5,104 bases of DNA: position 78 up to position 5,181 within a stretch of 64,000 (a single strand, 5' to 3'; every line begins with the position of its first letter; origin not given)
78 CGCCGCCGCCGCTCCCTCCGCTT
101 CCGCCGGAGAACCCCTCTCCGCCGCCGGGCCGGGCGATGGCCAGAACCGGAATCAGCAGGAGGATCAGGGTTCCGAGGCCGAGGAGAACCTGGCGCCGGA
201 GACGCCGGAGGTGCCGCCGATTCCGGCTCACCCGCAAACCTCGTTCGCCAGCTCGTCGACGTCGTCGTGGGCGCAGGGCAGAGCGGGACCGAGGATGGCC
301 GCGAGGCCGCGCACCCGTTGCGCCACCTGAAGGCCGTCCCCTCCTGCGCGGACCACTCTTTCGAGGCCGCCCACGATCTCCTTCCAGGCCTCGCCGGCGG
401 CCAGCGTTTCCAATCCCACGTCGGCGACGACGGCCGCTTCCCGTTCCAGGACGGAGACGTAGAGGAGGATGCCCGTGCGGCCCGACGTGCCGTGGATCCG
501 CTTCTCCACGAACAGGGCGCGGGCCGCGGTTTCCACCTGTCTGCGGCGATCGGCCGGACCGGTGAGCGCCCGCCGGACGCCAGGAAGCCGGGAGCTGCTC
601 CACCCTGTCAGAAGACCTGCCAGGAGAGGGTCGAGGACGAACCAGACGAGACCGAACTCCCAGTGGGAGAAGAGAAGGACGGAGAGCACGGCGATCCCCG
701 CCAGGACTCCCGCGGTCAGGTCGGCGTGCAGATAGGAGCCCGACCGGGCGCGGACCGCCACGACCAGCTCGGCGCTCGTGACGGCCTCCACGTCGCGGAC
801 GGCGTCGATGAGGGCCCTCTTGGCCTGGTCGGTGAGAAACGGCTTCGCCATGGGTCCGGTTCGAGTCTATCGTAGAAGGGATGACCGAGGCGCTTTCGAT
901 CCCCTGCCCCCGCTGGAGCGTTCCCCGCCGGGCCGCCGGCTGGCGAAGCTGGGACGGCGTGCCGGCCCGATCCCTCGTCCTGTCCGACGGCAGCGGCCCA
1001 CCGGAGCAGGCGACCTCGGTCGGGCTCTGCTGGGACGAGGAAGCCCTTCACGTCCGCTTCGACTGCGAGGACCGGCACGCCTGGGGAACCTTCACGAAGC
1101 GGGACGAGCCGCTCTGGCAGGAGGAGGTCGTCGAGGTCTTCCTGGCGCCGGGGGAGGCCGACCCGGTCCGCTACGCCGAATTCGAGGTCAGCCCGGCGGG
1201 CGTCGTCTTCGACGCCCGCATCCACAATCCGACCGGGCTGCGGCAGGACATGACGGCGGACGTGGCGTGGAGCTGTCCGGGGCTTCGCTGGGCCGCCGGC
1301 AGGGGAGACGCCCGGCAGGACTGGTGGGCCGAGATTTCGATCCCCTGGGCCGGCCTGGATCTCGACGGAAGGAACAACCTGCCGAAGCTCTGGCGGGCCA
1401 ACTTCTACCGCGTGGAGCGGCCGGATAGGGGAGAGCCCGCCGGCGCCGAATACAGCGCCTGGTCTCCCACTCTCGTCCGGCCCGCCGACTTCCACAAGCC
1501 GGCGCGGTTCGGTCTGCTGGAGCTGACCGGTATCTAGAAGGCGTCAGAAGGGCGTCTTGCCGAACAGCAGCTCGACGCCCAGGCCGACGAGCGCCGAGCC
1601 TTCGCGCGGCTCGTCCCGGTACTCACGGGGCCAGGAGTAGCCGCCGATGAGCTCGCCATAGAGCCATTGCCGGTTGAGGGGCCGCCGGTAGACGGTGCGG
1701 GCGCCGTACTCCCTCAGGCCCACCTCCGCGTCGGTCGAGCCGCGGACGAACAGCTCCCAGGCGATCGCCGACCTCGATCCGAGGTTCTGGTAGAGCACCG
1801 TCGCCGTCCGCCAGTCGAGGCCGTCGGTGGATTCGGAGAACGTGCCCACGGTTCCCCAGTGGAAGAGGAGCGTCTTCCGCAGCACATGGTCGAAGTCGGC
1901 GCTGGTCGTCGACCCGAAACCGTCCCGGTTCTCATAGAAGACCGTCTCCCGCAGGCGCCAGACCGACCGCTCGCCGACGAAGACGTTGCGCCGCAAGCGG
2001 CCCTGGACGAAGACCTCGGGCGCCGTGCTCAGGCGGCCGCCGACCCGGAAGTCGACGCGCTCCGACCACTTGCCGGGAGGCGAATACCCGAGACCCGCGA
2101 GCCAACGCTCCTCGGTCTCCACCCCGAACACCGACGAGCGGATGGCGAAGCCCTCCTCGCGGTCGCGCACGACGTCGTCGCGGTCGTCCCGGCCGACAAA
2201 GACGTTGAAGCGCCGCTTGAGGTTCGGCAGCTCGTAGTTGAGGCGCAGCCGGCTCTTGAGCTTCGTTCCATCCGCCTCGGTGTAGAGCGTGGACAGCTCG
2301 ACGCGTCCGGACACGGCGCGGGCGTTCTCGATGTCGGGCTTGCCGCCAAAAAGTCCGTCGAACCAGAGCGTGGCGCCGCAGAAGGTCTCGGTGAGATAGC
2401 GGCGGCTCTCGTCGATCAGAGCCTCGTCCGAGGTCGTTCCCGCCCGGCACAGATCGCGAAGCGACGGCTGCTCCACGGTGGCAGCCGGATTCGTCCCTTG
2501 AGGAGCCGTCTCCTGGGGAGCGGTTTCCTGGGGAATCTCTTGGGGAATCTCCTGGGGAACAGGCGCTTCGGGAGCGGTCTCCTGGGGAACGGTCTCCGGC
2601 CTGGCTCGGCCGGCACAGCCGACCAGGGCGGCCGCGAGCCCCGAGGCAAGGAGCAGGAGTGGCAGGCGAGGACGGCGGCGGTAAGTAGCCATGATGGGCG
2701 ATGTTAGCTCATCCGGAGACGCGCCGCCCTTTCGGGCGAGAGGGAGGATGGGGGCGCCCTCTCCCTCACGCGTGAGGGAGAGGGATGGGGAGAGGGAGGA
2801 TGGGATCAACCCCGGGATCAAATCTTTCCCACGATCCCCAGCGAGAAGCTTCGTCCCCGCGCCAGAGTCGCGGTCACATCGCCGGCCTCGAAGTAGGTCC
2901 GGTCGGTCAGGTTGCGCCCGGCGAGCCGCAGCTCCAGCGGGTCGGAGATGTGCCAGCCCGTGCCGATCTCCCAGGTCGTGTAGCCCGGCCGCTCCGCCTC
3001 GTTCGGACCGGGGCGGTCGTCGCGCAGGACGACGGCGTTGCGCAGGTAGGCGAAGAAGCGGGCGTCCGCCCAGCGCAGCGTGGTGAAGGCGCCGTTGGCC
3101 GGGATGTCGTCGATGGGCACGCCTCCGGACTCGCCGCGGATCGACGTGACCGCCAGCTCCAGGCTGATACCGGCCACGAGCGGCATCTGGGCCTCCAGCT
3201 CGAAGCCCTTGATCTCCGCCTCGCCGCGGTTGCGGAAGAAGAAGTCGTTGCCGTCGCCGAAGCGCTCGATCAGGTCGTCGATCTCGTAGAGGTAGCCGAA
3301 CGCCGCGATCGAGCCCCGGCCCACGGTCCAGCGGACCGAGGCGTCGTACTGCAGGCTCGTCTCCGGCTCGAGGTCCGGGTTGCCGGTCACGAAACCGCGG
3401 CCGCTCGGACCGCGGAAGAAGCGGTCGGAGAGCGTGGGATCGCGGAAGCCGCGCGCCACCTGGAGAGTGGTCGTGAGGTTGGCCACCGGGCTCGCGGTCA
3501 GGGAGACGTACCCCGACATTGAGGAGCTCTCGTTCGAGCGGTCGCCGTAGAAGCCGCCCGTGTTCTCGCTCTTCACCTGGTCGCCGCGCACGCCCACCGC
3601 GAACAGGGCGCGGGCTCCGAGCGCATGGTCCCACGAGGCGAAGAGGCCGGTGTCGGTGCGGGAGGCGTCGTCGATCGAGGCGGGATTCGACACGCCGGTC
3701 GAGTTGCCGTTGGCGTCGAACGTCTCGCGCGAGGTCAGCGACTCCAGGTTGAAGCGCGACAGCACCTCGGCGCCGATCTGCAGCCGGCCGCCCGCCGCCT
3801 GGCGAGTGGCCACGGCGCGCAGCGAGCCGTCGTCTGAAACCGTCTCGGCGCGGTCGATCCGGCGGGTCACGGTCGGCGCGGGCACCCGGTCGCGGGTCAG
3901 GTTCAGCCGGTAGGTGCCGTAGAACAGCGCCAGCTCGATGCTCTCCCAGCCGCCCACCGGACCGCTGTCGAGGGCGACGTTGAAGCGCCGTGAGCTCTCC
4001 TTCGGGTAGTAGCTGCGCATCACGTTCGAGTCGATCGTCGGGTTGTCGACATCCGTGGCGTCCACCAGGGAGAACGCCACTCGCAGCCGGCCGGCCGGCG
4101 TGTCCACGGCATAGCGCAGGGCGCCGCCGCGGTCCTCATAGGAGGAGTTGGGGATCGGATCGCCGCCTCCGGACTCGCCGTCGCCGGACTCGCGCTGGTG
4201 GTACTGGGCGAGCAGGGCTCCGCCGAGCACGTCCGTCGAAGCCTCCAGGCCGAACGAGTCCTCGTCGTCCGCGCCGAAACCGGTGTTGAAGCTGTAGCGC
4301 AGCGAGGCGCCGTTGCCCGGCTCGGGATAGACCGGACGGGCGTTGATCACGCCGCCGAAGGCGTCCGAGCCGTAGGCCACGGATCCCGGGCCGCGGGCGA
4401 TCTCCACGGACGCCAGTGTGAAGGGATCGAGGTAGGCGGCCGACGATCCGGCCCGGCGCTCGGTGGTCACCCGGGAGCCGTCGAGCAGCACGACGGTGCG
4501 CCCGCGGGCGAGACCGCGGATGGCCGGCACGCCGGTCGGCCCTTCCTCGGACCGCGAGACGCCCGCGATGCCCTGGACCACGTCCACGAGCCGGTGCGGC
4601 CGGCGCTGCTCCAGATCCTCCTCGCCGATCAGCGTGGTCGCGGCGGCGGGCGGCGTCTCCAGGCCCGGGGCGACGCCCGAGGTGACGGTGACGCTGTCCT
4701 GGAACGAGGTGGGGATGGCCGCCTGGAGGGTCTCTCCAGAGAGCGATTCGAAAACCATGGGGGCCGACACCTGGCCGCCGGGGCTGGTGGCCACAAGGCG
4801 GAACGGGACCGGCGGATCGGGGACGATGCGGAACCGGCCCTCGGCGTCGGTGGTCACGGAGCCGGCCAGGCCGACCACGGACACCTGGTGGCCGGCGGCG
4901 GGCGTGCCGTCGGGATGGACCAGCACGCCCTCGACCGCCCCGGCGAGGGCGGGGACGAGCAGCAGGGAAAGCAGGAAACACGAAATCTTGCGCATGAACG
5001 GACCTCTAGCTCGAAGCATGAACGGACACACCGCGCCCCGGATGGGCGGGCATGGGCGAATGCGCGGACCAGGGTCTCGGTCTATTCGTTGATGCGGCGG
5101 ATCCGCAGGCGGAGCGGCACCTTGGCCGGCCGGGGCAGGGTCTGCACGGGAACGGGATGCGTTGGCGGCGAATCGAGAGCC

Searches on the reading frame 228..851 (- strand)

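Call 43: search_protein_families(library=pfam, proteins=[window:228-851:-], max_evalue=0.001)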
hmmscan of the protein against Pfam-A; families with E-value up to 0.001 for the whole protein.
window:228-851:- (207 aa): 1 family
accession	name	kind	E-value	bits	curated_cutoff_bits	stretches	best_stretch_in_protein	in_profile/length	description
PF04536.20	TPM_phosphatase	-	0.00018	21.9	22.1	0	106-160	44-98/125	TPM domain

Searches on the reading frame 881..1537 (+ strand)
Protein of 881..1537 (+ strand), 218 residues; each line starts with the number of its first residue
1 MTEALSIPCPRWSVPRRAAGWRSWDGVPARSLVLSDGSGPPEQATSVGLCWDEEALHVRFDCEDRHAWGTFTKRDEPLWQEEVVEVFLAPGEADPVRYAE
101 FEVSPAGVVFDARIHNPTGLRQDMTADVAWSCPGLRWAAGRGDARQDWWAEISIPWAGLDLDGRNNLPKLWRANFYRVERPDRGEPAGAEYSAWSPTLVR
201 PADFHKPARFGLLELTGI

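Call 43: search_protein_families(library=pfam, proteins=[window:881-1537:+], max_evalue=0.001)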
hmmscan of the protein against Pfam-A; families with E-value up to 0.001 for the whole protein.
window:881-1537:+ (218 aa): 2 families
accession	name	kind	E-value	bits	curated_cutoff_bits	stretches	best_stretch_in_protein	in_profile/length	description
PF16011.10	CBM9_2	-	6.5e-06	26.5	25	1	51-215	37-199/199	Carbohydrate-binding family 9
PF06452.16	CBM9_1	-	4.8e-05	23.8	23.4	1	41-216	29-183/185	Carbohydrate family 9 binding domain-like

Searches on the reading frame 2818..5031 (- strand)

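Call 43: search_protein_families(library=pfam, proteins=[window:2818-5031:-], max_evalue=0.001)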
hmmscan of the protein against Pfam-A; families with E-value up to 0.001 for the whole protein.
window:2818-5031:- (737 aa): 3 families
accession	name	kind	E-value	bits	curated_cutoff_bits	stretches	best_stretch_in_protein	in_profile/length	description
PF00593.30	TonB_dep_Rec_b-barrel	-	1.2e-34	121.4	27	1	298-708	10-436/436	TonB dependent receptor-like, beta-barrel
PF07715.20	Plug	-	4.7e-18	66.1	23.9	1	130-228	7-107/107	TonB-dependent Receptor Plug Domain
PF13620.12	CarboxypepD_reg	-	5.2e-08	33.6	32.3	1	33-88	2-61/82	Carboxypeptidase regulatory-like domain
